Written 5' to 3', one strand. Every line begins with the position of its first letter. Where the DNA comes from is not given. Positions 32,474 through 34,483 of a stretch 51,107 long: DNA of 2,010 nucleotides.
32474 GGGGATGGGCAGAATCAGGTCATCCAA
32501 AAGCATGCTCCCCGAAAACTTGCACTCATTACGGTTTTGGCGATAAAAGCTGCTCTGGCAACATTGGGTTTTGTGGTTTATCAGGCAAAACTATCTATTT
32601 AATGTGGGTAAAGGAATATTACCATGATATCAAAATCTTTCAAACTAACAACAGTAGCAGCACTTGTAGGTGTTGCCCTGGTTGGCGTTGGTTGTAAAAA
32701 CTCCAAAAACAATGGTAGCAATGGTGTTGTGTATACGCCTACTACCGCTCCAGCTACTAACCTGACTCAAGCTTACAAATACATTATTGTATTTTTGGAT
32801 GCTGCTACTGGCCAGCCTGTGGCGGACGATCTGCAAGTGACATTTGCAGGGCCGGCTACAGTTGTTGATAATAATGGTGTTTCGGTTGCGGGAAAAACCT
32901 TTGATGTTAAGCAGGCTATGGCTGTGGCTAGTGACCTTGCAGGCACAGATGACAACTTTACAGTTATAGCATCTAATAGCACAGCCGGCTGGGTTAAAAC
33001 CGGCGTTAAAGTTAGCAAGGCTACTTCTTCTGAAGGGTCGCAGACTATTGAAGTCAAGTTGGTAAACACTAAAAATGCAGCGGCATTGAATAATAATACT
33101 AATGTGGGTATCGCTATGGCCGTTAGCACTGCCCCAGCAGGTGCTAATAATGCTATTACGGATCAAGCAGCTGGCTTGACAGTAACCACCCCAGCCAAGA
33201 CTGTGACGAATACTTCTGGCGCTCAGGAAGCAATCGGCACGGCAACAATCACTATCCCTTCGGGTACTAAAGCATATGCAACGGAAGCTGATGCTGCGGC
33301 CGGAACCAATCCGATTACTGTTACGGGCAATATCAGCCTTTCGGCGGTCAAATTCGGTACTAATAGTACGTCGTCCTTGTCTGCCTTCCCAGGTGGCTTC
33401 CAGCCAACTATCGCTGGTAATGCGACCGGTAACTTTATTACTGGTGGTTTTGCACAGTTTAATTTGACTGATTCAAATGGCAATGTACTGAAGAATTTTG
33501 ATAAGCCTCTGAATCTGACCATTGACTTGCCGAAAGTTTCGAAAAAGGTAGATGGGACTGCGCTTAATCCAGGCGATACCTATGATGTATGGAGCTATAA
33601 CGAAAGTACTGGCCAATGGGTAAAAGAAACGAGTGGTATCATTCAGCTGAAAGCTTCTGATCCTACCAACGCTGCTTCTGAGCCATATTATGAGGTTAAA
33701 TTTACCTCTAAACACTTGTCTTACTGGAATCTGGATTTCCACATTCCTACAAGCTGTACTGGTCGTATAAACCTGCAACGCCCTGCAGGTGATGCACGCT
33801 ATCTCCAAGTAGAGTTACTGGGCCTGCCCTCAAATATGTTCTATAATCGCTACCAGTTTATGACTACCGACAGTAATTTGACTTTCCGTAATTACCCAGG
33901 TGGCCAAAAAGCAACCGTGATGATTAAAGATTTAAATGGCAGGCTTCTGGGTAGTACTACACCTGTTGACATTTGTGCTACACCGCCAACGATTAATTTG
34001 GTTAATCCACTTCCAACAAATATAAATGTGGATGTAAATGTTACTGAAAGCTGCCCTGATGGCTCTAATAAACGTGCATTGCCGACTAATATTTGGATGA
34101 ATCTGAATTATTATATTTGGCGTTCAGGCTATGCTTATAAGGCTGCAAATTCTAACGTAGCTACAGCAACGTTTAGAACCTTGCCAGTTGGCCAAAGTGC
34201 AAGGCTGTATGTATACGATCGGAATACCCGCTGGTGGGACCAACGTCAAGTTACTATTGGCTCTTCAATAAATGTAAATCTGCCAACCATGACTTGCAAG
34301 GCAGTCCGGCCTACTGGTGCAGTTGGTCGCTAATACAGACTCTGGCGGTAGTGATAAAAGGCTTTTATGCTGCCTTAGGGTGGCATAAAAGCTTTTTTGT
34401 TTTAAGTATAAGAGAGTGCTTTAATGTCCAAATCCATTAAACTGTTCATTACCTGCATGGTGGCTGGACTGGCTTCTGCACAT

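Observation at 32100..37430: Lower-GC two-gene islet splitting sdhCDAB from sucAB-lpd-sucCD: novel lipoprotein + stand-alone YjbH-family outer-membrane protein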

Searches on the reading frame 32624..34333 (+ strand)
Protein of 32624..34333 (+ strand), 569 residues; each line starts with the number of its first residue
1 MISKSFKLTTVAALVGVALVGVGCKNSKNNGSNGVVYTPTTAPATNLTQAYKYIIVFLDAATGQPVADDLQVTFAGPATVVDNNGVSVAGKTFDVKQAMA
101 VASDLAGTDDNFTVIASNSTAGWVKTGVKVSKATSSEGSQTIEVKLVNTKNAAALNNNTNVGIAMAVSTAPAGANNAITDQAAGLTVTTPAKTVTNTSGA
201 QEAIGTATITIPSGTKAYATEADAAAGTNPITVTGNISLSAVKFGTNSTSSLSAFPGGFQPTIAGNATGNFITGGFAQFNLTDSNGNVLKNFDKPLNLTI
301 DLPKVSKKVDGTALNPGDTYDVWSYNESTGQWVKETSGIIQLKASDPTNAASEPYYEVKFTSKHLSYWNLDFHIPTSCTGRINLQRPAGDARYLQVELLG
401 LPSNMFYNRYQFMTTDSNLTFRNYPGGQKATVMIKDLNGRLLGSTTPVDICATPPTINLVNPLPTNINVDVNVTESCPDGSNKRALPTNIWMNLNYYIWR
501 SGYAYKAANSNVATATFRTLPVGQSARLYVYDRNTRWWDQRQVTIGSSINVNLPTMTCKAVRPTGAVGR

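Call 7: search_protein_families(library=pfam, proteins=[window:32624-34333:+], max_evalue=1)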
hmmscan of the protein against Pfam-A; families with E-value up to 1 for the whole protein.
window:32624-34333:+ (569 aa): 1 family
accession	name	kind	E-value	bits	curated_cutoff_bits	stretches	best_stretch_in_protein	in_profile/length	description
PF10577.15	FAM171A1-2-B_N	-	0.00054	19.7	31.2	1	239-344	132-233/254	FAM171A1/A2/B, N-terminal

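Call 8: search_protein_families(library=ncbifam, proteins=[window:32624-34333:+], max_evalue=1)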
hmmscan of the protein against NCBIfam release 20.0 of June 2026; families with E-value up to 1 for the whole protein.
window:32624-34333:+ (569 aa): 0 families

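Call 11: find_homologous_proteins(query=window:32624-34333:+)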
Query window:32624-34333:+ (569 aa): 40 proteins with E <= 0.001 among 8000 candidates.
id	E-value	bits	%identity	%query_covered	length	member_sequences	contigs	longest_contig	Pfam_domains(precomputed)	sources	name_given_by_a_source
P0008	0.0e+0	1256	100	100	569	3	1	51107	-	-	-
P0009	2.2e-118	414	43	99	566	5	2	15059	-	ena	-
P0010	2.5e-114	401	43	99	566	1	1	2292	-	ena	-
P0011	2.8e-114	401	41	99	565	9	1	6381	PF10577.16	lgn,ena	-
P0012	2.3e-113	398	41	99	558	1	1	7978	PF10577.16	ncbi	ncbi:MAG: hypothetical protein WA154_06215, partial [Moraxellaceae bacterium]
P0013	4.4e-110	387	42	98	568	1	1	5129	PF10577.16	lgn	-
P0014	4.9e-110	387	44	97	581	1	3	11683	-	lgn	-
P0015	7.0e-110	386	42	100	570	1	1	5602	-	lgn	-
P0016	8.1e-110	386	42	100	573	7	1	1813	PF10577.16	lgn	-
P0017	1.7e-108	382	42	98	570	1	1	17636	PF10577.16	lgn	-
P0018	8.9e-106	373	41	98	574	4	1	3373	PF10577.16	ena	-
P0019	1.9e-105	372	40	99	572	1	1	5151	PF10577.16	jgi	-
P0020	5.2e-105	370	42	98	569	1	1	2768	-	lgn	-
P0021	2.1e-101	358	40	98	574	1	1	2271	-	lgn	-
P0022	8.6e-100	353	43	99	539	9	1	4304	PF10577.16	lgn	-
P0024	1.8e-97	345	43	90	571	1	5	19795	-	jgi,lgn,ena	jgi:hypothetical protein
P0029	3.3e-93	331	39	93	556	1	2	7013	PF10577.16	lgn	-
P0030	1.5e-92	329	39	93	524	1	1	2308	PF10577.16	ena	-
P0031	4.6e-92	327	39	91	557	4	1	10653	PF10577.16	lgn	-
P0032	1.2e-90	323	39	93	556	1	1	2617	PF10577.16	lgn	-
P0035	4.0e-89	318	38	99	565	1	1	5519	PF10577.16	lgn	-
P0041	1.0e-78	283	37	97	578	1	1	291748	-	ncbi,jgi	ncbi:MAG: hypothetical protein RLZZ352_1431 [Pseudomonadota bacterium]|jgi:hypothetical protein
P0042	1.7e-78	283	37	99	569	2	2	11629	PF10577.16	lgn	-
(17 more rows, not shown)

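Call 13: find_encoding_contigs(protein=P0041, flank=10000, max_places=3)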
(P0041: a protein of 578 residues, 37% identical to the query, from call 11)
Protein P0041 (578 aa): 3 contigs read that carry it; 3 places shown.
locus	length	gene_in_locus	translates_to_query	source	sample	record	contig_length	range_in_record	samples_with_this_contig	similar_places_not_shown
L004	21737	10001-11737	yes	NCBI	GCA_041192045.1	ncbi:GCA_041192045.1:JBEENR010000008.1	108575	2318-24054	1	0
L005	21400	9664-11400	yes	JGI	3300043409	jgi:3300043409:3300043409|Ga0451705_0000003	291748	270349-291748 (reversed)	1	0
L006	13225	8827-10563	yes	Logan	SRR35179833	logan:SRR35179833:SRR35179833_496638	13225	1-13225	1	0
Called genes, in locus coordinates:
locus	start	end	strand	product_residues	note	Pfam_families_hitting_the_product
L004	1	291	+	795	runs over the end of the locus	PF14252:DUF4347, PF04234:CopC (faint), PF00353:HemolysinCabind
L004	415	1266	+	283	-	PF08548:Peptidase_M10_C, PF00353:HemolysinCabind (weak)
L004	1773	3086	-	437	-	-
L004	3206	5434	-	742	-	PF02706:Wzz, PF23607:WZC_N, PF13807:GNVR, PF01656:CbiA (weak), PF10609:ParA (weak), PF13614:AAA_31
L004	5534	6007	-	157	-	PF01451:LMWPc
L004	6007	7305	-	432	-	PF02563:Poly_export, PF10531:SLBB (weak), PF22461:SLBB_2, PF18412:Wza_C (weak)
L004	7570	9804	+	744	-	PF06082:YjbH (faint)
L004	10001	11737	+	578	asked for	-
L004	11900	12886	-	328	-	PF13609:Porin_4, PF00267:Porin_1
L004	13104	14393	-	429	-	PF03562:MltA, PF06725:3D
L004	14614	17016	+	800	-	PF17957:Big_7 (faint)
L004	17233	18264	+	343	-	PF01073:3Beta_HSD, PF01370:Epimerase, PF02719:Polysacc_synt_2, PF07993:NAD_binding_4, PF16363:GDP_Man_Dehyd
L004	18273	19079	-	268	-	PF00795:CN_hydrolase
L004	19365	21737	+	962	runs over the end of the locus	PF03445:DUF294 (faint), PF03710:GlnE, PF08335:GlnD_UR_UTase, PF03710:GlnE, PF08335:GlnD_UR_UTase (weak)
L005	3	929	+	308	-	?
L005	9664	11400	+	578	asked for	-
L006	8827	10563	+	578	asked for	-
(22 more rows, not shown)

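Call 14: find_encoding_contigs(protein=P0017, flank=10000, max_places=3)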
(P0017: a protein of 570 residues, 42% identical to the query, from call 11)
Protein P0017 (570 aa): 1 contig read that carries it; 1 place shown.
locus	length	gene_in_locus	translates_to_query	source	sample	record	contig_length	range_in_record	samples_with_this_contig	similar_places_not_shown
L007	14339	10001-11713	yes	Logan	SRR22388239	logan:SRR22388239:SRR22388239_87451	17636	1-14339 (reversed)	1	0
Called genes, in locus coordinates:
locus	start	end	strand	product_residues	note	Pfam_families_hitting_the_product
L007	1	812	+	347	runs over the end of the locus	PF01073:3Beta_HSD, PF01370:Epimerase, PF02719:Polysacc_synt_2, PF05368:NmrA, PF16363:GDP_Man_Dehyd, PF07993:NAD_binding_4, PF13460:NAD_binding_10, PF08485:Polysacc_syn_2C, +1 more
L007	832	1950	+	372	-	PF01073:3Beta_HSD (faint), PF01370:Epimerase, PF04321:RmlD_sub_bind (faint), PF07993:NAD_binding_4 (faint), PF16363:GDP_Man_Dehyd (faint), PF02719:Polysacc_synt_2 (weak), PF14667:Polysacc_synt_C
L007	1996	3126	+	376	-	PF02350:Epimerase_2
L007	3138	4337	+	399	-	PF13439:Glyco_transf_4, PF13579:Glyco_trans_4_4, PF00534:Glycos_transf_1, PF13692:Glyco_trans_1_4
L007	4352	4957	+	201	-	PF02397:Bac_transf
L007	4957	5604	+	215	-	PF17836:PglD_N, PF00132:Hexapep (weak), PF14602:Hexapep_2 (weak)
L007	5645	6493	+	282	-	PF00882:Zn_dep_PLPC, PF13803:DUF4184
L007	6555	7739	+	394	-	PF01041:DegT_DnrJ_EryC1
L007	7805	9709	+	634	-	PF13727:CoA_binding_3, PF01370:Epimerase, PF02719:Polysacc_synt_2, PF04321:RmlD_sub_bind, PF16363:GDP_Man_Dehyd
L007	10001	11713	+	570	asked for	PF10577:FAM171A1-2-B_N (faint)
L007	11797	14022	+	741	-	PF06082:YjbH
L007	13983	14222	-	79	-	-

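Call 15: find_encoding_contigs(protein=P0024, flank=10000, max_places=3)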
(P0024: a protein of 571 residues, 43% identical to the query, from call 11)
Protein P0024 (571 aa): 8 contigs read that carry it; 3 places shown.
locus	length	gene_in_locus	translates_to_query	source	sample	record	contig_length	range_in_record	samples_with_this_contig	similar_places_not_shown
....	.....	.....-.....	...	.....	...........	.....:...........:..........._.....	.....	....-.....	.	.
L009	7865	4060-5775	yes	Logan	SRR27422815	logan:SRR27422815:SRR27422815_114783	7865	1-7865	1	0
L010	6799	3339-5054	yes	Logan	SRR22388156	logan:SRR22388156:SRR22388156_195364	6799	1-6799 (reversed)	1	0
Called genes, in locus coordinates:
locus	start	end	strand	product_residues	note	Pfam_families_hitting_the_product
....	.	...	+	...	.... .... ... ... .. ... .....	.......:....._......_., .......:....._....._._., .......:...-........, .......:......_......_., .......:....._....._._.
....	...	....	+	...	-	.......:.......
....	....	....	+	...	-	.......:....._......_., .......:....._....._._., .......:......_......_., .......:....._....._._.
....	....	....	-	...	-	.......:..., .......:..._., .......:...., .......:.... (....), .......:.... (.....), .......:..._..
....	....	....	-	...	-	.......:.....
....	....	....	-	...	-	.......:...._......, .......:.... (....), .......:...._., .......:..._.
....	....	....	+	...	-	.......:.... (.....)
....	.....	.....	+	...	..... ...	-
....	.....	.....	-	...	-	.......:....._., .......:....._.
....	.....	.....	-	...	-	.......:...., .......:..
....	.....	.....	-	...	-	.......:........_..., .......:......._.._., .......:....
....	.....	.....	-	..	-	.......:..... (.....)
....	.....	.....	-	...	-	?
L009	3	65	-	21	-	?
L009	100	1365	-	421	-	PF02563:Poly_export, PF10531:SLBB, PF22461:SLBB_2, PF18412:Wza_C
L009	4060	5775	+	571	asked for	-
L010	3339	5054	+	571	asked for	-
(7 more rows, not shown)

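Call 29: find_related_loci(query=A1, collection=genome_contigs, flank=10000)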
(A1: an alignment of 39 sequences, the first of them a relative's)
Query A1 (569 aa) in genome_contigs; peptide patterns used: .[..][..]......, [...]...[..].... (x = any residue, [..] = any of these).
67 stretches matched a pattern; 61 encode a relative of the query (tblastn E <= 1e-3); 61 distinct loci.
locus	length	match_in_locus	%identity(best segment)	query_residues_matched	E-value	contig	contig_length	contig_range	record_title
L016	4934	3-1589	44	46-569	4e-128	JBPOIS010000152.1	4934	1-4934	MAG: Pseudomonadota bacterium isolate MAG_594 c_000000572911, whole genome shotgun sequence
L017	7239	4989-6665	41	4-568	1e-120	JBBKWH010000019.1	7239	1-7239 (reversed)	MAG: Moraxellaceae bacterium isolate metabat_bins.306 k119_3321132, whole genome shotgun sequence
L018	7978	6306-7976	41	1-560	4e-119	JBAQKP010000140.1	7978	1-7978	MAG: Moraxellaceae bacterium isolate MFD12081_ilm_asm_bin4 k127_34266, whole genome shotgun sequence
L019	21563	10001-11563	41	47-558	6e-102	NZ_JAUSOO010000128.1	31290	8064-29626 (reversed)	MAG: Hydrogenophaga sp. isolate E21_maxbin.007 E21_k141_31170, whole genome shotgun sequence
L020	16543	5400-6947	40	17-558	4e-97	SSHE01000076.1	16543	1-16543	MAG: Acinetobacter sp. isolate Bin_8_1 c_000000031755, whole genome shotgun sequence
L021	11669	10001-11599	40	41-566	7e-97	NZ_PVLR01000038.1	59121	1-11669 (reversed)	Malikia spinosa strain 83 contig_38, whole genome shotgun sequence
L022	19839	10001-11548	38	41-567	1e-93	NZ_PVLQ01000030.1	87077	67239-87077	Malikia granosa strain P1 contig_30, whole genome shotgun sequence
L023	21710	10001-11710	37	6-558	2e-91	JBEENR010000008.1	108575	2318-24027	MAG: Pseudomonadota bacterium isolate crookedriver_2019_sw_WHONDRS-S19S_0041_F_bin.20 scaffold_12, whole genome shotgun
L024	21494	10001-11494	38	42-540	2e-89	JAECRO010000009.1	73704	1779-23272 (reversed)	MAG: Burkholderiales bacterium isolate AER3_5 diesel_EC_AER3_128_length_73716_cov_56, whole genome shotgun sequence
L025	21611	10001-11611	43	5-568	4e-109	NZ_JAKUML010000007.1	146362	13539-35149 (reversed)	Acinetobacter sedimenti strain A3.8 NODE_7_length_146362_cov_294.451844, whole genome shotgun sequence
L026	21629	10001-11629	35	12-533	2e-82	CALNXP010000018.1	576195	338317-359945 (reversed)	MAG: uncultured beta proteobacterium isolate HOU_bin.0202 genome assembly, contig: contig_7721, whole genome shotgun seq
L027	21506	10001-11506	37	52-566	2e-81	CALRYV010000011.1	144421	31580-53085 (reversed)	MAG: Ramlibacter sp. 2FC isolate JJ-MEM5D2-223-2-m1-bin341 genome assembly, contig: JJ-MEM5D2-223-C40, whole genome shot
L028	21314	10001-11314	39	41-484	2e-75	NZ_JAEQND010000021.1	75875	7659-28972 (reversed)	Ramlibacter alkalitolerans strain KACC 19305 contig21, whole genome shotgun sequence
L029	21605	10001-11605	34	39-558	2e-60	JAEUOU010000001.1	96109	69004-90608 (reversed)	MAG: Burkholderiaceae bacterium isolate new MAG-207 k141_4142137, whole genome shotgun sequence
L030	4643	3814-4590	31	202-479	1e-27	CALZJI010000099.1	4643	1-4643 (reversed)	MAG: uncultured Chromatiaceae bacterium isolate FCS_M_Gamma_042 genome assembly, contig: k121_173537, whole genome shotg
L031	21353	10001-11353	30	1-490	1e-26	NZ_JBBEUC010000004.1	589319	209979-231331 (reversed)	Pedobacter sp. GR22-6 P._sp._GR22-6_LCCC_2158_contig_4, whole genome shotgun sequence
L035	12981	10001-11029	29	57-425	5e-24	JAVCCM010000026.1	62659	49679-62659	MAG: Candidatus Electryonea clarkiae isolate MAG_3300035698_1675 Ga0374944_199997, whole genome shotgun sequence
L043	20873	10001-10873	29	206-488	1e-20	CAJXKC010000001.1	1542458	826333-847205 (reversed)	MAG TPA_asm: uncultured Flavobacteriales bacterium isolate SRR6201692_bin.17_MetaBAT_v2.12.1_MAG genome assembly, contig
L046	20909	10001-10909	25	207-518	3e-18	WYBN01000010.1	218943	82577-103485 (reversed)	MAG: Melioribacteraceae bacterium isolate CHB1 k127_565547, whole genome shotgun sequence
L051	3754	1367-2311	27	113-453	2e-17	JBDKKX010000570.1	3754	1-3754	MAG: Bacteroidota bacterium isolate hopbrook_2019_sw_WHONDRS-S19S_0012_A_bin.2 scaffold_0002891, whole genome shotgun se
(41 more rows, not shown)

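Call 38: search_protein_families(library=pfam, proteins=[L025:6475-8901:-, L025:8904-9614:-, L025:14026-15906:-, L025:16004-17191:-, L025:17224-17877:-, L025:17874-18581:-, L025:18487-19698:-, L025:3232-4578:-, L025:4590-5207:-, L025:5291-5977:-], max_evalue=0.001)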
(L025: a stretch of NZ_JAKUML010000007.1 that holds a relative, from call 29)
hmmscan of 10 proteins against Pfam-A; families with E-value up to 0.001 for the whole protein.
L025:6475-8901:- (808 aa): 2 families
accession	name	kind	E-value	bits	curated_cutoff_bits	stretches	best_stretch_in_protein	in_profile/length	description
PF02687.27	FtsX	-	3e-25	89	25.5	2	250-370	4-119/120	FtsX-like permease C-terminal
PF12704.14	MacB_PCD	-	0.00041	21.1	27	0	98-212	87-201/207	MacB-like periplasmic core domain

L025:8904-9614:- (236 aa): 4 families
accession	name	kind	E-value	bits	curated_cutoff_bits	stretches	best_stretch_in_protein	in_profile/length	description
PF00005.33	ABC_tran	-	2.3e-34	119.4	25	1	21-170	1-136/137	ABC transporter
PF13555.12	AAA_29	-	6.3e-06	26.3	27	1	25-48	16-39/61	P-loop containing region of AAA domain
PF13304.12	AAA_21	-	3.2e-05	24.6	27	0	35-56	3-24/304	AAA domain, putative AbiEii toxin, Type IV TA system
PF02463.25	SMC_N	-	7.1e-05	22.8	40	1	30-214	23-210/220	RecF/RecN/SMC N terminal domain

L025:14026-15906:- (626 aa): 8 families
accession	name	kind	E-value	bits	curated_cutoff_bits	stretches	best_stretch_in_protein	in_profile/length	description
PF02719.21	Polysacc_synt_2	-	2.4e-122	408.2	20.2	1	288-576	1-291/293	Polysaccharide biosynthesis protein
PF01370.27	Epimerase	-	4.1e-21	75.9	20.9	1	288-476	1-203/240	NAD dependent epimerase/dehydratase family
PF16363.11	GDP_Man_Dehyd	-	1.1e-13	51.8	27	1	289-411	1-130/332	GDP-mannose 4,6 dehydratase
PF01073.25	3Beta_HSD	-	1.4e-09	37.9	22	1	289-416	1-122/280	3-beta hydroxysteroid dehydrogenase/isomerase family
PF04321.23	RmlD_sub_bind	-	3e-09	36.8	27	1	288-457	3-157/287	RmlD substrate binding domain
PF13727.12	CoA_binding_3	-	1.7e-08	35.1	25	1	70-243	3-175/175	CoA-binding domain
PF00106.31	adh_short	-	1.4e-05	25.1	26.6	1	286-361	1-74/195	short chain dehydrogenase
PF13460.12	NAD_binding_10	-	0.00073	19.9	27.2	0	292-435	1-125/184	NAD(P)H-binding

L025:16004-17191:- (395 aa): 3 families
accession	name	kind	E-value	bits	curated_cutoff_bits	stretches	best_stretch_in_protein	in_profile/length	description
PF01041.23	DegT_DnrJ_EryC1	-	5.9e-94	315.7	19.8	1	13-382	4-359/360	DegT/DnrJ/EryC1/StrS aminotransferase family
PF01053.26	Cys_Met_Meta_PP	-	0.0001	21.5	27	1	39-158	56-175/381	Cys/Met metabolism PLP-dependent enzyme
PF01212.27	Beta_elim_lyase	-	0.00034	20.5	27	0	31-286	28-276/288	Beta-eliminating lyase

L025:17224-17877:- (217 aa): 4 families
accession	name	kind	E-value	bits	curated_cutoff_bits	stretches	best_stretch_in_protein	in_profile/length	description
PF00132.30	Hexapep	-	1.4e-14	53.5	27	1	122-156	1-35/36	Bacterial transferase hexapeptide (six repeats)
PF17836.7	PglD_N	-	4.5e-10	40.4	23.4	1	6-83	2-77/78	PglD N-terminal domain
PF25084.1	LbH_EIF2B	-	2e-06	28.2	54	1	97-176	20-96/105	EIF2B subunit epsilon LbH domain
PF14602.12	Hexapep_2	-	0.00029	20.9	27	1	159-198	2-34/34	Hexapeptide repeat of succinyl-transferase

L025:17874-18581:- (235 aa): 1 family
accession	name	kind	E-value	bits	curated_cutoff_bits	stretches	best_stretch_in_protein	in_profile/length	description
PF02397.22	Bac_transf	-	1.8e-63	213.8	27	1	35-209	1-178/179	Bacterial sugar transferase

L025:18487-19698:- (403 aa): 5 families
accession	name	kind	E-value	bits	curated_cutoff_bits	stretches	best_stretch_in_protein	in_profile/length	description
PF00534.26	Glycos_transf_1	-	4.1e-18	65.9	26.4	1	216-381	11-171/172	Glycosyl transferases group 1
PF13692.12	Glyco_trans_1_4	-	5.3e-17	62.8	27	1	224-366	5-140/142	Glycosyl transferases group 1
PF13439.12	Glyco_transf_4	-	1.3e-16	61.5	28.5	1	21-202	8-169/170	Glycosyltransferase Family 4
PF13579.12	Glyco_trans_4_4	-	1.4e-16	61.7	29.7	1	18-198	4-158/158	Glycosyl transferase 4-like domain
PF13524.12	Glyco_trans_1_2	-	3.9e-07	30.5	25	1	249-387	11-133/144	Glycosyl transferase-like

L025:3232-4578:- (448 aa): 2 families
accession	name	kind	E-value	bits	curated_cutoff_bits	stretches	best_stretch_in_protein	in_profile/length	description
PF00202.27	Aminotran_3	-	3.4e-76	257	30.5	1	50-413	9-373/403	Aminotransferase class-III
PF00155.27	Aminotran_1_2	-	0.00032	20.4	19.7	1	200-417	128-337/361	Aminotransferase class I and II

L025:4590-5207:- (205 aa): 1 family
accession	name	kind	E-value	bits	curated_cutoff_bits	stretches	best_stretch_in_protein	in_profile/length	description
PF02581.23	TMP-TENI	-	1.5e-51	174.8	27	1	4-183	1-180/180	Thiamine monophosphate synthase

L025:5291-5977:- (228 aa): 1 family
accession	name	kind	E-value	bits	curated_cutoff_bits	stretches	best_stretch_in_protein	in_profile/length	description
PF00089.32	Trypsin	-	8.8e-18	65.4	20.6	1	28-162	113-220/220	Trypsin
